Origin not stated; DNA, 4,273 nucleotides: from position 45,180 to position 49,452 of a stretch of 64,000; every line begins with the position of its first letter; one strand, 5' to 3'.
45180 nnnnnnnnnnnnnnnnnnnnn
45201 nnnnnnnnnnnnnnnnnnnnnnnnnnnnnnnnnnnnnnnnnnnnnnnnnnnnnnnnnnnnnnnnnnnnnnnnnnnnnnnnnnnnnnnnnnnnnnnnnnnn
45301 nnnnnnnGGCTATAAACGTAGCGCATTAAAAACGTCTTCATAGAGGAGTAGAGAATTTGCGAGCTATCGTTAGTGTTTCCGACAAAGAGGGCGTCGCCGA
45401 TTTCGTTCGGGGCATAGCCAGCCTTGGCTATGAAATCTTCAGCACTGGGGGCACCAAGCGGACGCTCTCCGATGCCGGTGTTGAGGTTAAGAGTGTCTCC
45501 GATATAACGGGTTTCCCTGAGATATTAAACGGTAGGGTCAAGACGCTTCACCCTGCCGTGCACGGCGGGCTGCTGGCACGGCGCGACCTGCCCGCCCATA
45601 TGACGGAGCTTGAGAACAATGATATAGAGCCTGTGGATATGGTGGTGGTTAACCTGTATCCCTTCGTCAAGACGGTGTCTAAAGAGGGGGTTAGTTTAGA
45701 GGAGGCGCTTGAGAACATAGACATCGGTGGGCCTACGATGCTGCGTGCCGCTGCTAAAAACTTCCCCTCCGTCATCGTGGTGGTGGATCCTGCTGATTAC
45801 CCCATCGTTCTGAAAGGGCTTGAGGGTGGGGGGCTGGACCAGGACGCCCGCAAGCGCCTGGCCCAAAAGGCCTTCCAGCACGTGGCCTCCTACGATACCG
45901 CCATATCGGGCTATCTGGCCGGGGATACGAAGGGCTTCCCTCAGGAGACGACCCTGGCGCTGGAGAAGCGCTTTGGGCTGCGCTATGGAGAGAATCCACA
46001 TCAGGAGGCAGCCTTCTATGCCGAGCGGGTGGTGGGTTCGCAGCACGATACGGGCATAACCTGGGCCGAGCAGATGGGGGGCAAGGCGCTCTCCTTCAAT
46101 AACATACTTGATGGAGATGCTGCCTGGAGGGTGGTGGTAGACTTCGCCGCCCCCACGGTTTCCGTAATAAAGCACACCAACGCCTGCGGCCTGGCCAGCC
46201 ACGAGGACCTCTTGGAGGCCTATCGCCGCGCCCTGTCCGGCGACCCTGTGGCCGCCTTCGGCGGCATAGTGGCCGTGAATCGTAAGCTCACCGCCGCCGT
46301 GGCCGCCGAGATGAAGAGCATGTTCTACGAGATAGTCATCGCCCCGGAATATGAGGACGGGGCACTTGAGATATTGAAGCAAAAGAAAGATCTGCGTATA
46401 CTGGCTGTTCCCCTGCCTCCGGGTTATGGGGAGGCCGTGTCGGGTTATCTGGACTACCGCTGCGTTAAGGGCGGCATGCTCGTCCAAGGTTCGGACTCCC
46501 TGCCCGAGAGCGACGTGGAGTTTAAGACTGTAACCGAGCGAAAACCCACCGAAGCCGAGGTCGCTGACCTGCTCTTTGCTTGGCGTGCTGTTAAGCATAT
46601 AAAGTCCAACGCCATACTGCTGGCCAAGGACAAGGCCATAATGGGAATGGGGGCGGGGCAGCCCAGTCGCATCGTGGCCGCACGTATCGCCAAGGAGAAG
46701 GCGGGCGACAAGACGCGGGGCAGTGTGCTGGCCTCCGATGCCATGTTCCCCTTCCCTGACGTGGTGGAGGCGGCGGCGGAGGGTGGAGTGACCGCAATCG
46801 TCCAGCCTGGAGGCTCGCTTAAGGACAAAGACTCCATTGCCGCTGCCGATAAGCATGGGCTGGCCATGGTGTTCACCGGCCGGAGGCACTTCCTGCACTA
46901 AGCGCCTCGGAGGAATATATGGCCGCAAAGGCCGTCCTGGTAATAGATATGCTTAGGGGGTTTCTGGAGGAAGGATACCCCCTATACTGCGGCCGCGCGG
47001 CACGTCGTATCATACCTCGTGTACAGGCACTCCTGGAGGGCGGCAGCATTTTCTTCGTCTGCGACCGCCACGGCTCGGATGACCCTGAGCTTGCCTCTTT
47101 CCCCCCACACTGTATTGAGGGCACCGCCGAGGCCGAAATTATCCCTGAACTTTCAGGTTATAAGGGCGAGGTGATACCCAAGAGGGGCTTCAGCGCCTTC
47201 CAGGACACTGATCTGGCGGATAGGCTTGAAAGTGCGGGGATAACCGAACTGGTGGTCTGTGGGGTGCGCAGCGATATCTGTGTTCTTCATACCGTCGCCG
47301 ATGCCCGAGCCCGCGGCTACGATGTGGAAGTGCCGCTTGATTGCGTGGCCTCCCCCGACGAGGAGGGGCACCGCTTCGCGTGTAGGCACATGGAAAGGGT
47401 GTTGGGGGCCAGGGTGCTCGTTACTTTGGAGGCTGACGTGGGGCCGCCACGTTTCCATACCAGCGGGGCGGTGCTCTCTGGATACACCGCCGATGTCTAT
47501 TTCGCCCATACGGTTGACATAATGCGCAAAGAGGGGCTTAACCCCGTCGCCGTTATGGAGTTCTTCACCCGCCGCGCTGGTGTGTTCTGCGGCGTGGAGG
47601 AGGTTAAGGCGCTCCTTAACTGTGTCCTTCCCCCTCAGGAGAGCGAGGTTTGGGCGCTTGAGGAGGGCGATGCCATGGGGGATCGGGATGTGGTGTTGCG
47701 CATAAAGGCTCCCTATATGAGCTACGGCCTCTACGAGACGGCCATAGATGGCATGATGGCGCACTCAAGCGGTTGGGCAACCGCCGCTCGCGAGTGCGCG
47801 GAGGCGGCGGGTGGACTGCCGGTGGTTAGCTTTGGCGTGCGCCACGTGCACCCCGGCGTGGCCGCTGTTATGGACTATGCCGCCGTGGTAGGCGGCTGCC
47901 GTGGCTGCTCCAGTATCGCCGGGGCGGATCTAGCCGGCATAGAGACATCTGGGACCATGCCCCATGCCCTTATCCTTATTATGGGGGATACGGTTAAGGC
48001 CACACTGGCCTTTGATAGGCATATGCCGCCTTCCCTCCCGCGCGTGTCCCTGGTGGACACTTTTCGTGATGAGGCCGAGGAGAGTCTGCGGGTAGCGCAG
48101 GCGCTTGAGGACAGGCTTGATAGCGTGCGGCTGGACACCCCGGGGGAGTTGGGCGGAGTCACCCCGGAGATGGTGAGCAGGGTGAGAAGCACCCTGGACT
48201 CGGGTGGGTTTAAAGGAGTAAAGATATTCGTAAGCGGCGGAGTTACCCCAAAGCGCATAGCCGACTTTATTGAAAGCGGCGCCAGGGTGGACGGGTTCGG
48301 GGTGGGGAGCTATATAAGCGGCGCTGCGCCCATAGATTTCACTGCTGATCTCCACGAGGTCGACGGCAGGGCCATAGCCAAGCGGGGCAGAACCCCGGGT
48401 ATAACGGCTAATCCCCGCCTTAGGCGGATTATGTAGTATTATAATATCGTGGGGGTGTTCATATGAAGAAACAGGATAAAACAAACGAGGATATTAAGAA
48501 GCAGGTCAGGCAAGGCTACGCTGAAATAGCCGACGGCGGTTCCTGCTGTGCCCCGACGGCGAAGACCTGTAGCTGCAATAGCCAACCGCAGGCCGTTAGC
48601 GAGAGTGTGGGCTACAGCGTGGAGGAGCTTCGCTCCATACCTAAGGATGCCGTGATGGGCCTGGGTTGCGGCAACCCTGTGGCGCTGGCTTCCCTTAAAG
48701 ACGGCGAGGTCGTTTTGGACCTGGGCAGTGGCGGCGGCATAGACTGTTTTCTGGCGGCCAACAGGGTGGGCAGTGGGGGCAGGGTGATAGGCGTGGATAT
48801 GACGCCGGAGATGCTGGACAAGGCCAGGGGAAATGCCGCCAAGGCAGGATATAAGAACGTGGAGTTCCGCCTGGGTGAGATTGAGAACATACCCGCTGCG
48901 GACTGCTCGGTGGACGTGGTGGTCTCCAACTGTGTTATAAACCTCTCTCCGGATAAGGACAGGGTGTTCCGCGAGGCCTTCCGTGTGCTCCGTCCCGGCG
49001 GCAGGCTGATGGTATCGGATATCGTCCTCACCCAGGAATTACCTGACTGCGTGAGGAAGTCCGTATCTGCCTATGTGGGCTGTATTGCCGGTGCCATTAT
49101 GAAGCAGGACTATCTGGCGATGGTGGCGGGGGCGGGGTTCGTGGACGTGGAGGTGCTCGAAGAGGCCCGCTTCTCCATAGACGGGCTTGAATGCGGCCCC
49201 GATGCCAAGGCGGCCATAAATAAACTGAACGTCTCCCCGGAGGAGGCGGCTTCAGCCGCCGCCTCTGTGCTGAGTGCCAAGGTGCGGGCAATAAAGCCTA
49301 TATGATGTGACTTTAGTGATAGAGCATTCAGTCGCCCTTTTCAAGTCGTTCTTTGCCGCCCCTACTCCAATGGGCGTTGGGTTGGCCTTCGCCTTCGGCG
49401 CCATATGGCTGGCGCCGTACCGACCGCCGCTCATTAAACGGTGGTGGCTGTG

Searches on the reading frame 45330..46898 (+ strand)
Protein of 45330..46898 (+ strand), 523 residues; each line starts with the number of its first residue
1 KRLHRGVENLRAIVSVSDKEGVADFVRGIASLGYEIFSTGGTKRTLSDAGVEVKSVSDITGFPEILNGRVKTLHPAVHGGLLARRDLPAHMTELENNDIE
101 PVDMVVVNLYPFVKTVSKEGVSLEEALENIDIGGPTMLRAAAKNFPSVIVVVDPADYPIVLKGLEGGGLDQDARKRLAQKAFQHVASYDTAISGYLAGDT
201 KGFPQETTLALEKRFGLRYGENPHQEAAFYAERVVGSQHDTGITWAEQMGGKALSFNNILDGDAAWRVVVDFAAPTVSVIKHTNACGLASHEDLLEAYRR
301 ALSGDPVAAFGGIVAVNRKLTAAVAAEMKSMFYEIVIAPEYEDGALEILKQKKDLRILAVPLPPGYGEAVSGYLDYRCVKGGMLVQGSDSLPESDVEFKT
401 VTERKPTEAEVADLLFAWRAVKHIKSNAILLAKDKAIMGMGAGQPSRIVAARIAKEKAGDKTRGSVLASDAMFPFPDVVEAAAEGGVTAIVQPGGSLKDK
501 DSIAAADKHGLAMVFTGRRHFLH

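Call 18: search_protein_families(library=ncbifam, proteins=[window:45330-46898:+], max_evalue=1e-25)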
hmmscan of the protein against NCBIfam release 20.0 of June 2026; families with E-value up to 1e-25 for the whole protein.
window:45330-46898:+ (523 aa): 3 families
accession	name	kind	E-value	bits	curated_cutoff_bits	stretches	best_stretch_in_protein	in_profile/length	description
NF002049.0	PRK00881.1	equivalog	5.8e-214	711.6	402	1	11-523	7-510/510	bifunctional phosphoribosylaminoimidazolecarboxamide formyltransferase/IMP cyclohydrolase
TIGR00355.1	purH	equivalog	1.9e-187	624.1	528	1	11-523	2-511/511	bifunctional phosphoribosylaminoimidazolecarboxamide formyltransferase/IMP cyclohydrolase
NF005492.0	PRK07106.1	equivalog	1.2e-42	146.2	415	0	294-459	97-261/390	phosphoribosylaminoimidazolecarboxamide formyltransferase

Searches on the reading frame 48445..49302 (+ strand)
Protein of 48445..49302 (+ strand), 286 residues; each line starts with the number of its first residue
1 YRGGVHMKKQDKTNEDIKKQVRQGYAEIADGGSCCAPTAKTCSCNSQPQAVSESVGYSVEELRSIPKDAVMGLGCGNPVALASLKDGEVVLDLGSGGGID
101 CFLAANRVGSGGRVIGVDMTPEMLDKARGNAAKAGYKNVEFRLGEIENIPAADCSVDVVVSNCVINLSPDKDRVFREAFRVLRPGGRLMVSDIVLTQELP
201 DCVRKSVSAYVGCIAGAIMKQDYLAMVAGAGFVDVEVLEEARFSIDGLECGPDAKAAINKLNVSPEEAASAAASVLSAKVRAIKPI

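Call 19: search_protein_families(library=ncbifam, proteins=[window:48445-49302:+], max_evalue=1e-25)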
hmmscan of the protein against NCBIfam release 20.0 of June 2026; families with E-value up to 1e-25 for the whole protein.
window:48445-49302:+ (286 aa): 8 families
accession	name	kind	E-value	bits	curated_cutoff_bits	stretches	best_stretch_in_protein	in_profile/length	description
NF008823.0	PRK11873.1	subfamily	9.9e-105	349.9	263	1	12-285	2-268/272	arsenite methyltransferase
NF041537.1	ArsM_AhpD_UU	exception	1.8e-58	198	510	1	14-244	10-234/345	arsenite methyltransferase/AhpD domain selenoprotein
NF047649.1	MTase_UXPK_star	exception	2.2e-57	194.2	460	1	11-236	7-227/283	methyltransferase/UXPK-star double selenoprotein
NF041536.1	ArsM_DUF2284_UU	exception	3.4e-54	183.9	575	1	12-244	8-234/459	arsenite methyltransferase/DUF2284 domain selenoprotein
NF040538.1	methyl_ArsM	equivalog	5.8e-44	150.7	500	0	151-240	167-258/356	arsinothricin biosynthesis methyltransferase ArsM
NF038099.1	AsSugarArsM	exception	6e-31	107.8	400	1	65-239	36-220/321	arsenosugar biosynthesis arsenite methyltransferase ArsM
NF040539.1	AST_met_ArsM_2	exception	2.8e-26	92.9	240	1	86-239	56-212/262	putative arsinothricin biosynthesis methyltransferase ArsM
NF045667.1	MTase_DVU1556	equivalog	5.6e-26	91.3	155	0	79-233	15-161/213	DVU_1556 family methyltransferase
